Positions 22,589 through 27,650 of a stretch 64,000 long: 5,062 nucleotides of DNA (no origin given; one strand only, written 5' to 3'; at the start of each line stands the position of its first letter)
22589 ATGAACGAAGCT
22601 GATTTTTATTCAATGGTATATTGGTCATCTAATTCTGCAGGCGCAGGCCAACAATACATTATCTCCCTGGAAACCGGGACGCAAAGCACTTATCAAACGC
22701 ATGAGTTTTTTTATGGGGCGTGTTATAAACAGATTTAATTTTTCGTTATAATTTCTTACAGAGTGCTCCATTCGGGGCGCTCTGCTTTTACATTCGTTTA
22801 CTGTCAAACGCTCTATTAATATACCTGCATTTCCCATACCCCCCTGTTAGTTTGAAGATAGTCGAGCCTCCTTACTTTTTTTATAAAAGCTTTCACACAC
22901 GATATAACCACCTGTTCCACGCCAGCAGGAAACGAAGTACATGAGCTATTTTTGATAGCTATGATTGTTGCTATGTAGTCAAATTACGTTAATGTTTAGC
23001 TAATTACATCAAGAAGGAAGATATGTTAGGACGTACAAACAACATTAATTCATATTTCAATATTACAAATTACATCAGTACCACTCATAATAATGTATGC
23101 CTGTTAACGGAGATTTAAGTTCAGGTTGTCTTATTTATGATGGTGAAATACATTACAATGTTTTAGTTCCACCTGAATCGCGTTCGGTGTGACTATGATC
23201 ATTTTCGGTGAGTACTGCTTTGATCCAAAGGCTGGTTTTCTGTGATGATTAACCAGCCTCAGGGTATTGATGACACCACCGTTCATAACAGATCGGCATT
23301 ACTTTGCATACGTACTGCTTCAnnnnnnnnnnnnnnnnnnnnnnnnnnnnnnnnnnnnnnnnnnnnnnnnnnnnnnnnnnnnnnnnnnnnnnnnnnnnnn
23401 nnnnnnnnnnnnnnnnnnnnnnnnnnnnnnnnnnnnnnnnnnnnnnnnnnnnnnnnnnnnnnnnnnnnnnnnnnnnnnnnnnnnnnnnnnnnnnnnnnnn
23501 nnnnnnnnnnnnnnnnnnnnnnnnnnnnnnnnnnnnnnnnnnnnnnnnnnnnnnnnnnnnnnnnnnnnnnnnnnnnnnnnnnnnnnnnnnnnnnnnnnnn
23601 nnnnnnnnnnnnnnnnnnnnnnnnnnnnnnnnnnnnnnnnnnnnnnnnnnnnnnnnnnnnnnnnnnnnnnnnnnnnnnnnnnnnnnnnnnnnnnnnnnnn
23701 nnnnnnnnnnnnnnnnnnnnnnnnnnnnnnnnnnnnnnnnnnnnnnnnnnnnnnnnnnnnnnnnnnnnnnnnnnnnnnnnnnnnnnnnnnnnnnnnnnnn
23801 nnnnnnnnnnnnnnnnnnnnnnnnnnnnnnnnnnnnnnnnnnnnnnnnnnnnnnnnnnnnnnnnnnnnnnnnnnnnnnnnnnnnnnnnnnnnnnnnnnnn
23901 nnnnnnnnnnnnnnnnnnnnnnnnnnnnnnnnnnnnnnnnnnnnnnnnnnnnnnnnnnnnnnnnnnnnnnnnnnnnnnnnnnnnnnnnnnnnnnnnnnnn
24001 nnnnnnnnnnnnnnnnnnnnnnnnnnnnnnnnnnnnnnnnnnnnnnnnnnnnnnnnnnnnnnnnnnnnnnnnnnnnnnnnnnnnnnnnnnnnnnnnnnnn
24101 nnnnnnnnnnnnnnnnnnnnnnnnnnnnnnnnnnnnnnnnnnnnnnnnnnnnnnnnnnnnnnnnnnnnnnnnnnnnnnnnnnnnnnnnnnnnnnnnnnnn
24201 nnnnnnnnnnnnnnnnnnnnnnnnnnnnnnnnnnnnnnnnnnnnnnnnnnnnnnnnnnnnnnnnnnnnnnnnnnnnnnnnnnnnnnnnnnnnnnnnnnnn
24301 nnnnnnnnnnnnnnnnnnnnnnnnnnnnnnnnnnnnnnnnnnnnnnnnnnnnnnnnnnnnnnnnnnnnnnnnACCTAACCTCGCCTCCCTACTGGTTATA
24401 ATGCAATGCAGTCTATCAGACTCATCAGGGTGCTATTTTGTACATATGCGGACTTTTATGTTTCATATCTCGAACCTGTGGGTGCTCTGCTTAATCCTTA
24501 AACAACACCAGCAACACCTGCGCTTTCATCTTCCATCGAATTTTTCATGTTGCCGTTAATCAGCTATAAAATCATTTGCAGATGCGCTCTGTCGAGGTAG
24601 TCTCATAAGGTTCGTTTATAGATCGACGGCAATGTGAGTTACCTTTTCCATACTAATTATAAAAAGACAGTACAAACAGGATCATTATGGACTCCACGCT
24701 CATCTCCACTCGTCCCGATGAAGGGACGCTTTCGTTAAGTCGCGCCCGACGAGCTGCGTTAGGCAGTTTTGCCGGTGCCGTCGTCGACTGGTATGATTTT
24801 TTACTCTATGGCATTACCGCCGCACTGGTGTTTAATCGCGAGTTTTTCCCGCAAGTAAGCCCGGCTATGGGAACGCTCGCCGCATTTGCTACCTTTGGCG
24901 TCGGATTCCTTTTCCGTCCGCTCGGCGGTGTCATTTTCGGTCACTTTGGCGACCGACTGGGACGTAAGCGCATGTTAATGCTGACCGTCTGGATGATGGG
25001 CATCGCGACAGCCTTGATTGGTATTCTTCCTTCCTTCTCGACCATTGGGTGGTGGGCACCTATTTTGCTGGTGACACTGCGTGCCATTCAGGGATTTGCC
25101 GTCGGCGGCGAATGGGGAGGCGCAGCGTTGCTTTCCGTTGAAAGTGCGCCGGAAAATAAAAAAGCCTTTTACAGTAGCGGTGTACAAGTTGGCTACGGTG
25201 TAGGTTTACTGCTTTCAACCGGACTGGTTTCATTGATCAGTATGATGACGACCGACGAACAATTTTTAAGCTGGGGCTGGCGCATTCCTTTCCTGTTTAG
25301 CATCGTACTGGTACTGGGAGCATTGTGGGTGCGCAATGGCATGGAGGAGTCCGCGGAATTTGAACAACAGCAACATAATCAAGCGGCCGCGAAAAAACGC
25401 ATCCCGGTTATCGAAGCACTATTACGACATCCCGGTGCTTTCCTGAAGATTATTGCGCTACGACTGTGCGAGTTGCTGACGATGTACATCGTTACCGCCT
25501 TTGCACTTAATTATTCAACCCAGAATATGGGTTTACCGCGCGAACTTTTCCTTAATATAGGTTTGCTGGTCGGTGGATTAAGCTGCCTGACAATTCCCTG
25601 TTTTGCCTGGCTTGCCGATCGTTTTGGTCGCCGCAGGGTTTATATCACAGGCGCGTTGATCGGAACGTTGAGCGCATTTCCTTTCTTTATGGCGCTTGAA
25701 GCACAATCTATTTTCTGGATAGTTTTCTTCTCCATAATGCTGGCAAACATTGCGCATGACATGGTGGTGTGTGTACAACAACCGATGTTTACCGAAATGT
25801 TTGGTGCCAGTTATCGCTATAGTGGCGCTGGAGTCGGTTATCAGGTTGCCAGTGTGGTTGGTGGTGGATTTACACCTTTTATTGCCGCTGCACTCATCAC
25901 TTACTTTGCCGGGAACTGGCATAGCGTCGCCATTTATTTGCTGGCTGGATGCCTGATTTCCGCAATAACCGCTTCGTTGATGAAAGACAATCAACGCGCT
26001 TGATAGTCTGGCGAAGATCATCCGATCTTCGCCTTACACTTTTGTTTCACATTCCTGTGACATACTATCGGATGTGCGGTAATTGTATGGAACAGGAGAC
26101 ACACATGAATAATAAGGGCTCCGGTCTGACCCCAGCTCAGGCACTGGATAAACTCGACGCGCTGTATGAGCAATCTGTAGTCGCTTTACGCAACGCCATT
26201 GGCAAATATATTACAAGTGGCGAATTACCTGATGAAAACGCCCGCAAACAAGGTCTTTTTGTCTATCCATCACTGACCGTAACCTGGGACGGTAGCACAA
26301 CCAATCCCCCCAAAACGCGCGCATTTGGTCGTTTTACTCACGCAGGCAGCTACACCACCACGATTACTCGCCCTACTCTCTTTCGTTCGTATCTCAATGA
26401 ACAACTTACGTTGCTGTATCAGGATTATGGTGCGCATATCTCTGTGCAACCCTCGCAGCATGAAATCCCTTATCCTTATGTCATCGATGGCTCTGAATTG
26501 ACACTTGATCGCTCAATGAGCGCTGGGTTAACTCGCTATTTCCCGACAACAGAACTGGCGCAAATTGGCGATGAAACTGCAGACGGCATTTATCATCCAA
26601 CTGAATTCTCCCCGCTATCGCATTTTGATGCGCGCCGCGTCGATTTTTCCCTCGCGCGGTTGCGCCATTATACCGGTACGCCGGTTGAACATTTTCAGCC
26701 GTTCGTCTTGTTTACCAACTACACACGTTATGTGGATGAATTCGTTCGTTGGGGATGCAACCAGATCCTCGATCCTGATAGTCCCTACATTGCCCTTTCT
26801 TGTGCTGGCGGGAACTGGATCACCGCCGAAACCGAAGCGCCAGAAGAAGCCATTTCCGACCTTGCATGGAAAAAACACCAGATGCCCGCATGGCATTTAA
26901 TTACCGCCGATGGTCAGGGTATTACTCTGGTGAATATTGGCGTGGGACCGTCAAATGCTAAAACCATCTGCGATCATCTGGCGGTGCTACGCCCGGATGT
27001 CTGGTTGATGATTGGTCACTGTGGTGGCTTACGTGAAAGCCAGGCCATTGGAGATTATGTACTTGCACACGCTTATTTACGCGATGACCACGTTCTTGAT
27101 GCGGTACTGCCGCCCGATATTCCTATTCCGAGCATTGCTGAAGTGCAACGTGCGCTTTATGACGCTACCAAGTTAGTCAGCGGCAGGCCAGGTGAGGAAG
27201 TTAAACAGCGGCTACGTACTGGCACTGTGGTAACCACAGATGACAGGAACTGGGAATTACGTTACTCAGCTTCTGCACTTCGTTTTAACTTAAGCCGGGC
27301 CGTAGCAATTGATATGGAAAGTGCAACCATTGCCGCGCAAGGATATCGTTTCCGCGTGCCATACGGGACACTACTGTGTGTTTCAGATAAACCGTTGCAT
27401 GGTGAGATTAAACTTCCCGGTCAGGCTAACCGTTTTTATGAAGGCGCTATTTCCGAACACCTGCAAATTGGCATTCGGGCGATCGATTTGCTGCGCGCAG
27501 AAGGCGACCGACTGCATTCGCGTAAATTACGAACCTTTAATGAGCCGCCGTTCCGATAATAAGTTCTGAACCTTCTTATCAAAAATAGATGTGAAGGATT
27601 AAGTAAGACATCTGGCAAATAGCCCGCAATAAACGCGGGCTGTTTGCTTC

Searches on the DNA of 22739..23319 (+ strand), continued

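Call 51: get_annotated_region(hit=H27, flank=4000)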
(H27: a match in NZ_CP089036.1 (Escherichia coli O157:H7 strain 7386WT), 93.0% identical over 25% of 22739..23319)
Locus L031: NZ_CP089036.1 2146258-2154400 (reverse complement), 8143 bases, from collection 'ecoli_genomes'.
description: Escherichia coli O157:H7 strain 7386WT chromosome, complete genome
organism: Escherichia coli O157:H7 strain 7386WT (NCBI taxid 83334)
replicon: chromosome; assembly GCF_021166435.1
host: not applicable; source: Packaged lettuce; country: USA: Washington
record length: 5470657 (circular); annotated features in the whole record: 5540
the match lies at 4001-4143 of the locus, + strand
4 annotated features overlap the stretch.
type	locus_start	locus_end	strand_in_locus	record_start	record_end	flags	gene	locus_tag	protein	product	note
CDS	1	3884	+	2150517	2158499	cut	-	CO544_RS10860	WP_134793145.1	Ig-like domain-containing protein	-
CDS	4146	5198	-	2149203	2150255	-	-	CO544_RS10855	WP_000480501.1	glycosyltransferase family 9 protein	-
CDS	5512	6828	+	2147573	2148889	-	shiA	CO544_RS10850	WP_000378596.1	shikimate transporter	-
CDS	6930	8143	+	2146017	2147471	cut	amn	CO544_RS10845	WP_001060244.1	AMP nucleosidase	-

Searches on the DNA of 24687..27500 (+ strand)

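Call 11: search_dna_similar(query=window:24687-27500:+, collection=ecoli_genomes, mode=near, max_rows=8)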
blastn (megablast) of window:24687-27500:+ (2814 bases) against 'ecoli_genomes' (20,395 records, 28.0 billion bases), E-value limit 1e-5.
Records with a match: 5413; places in all: 5414; records where one place covers at least 80% of the query: 5343.
Genomes with a match: 5412 of 5426; with a place that covers at least 80% of the query: 5343. Places per genome that has any: lowest 1, median 1, highest 2. On chromosomes: 5411 places; on plasmids: 3.
Best place of each record, by identity: 95-99% 5413.
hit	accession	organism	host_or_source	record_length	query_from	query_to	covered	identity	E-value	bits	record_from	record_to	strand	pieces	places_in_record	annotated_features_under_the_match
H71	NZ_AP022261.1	Escherichia coli strain WP8-S18-ESBL-07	-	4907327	1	2814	100%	98.7%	0e+0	4992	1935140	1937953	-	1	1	amn: AMP nucleosidase | shiA: shikimate transporter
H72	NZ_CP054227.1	Escherichia coli strain EcPF15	Homo sapiens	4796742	1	2814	100%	98.7%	0e+0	4992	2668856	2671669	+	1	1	amn: AMP nucleosidase | shiA: shikimate transporter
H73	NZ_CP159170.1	Escherichia coli strain 10035776-3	Homo sapiens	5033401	1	2814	100%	98.7%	0e+0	4992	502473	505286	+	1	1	amn: AMP nucleosidase | shiA: shikimate transporter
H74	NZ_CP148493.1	Escherichia coli strain Z1323CEC0003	Chicken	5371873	1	2814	100%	98.7%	0e+0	4992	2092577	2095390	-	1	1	amn: AMP nucleosidase | shiA: shikimate transporter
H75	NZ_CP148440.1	Escherichia coli strain Z1323CEC0011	Chicken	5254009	1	2814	100%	98.7%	0e+0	4992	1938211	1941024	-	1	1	amn: AMP nucleosidase | shiA: shikimate transporter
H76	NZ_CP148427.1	Escherichia coli strain Z1323CEC0013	Chicken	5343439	1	2814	100%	98.7%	0e+0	4992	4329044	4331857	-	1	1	amn: AMP nucleosidase | shiA: shikimate transporter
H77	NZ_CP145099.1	Escherichia coli strain PS_131_S11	Homo sapiens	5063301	1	2814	100%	98.7%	0e+0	4992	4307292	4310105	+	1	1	amn: AMP nucleosidase | shiA: shikimate transporter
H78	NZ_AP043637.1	Escherichia coli strain AST262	Homo sapiens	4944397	1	2814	100%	98.7%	0e+0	4992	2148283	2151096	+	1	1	amn: AMP nucleosidase | shiA: shikimate transporter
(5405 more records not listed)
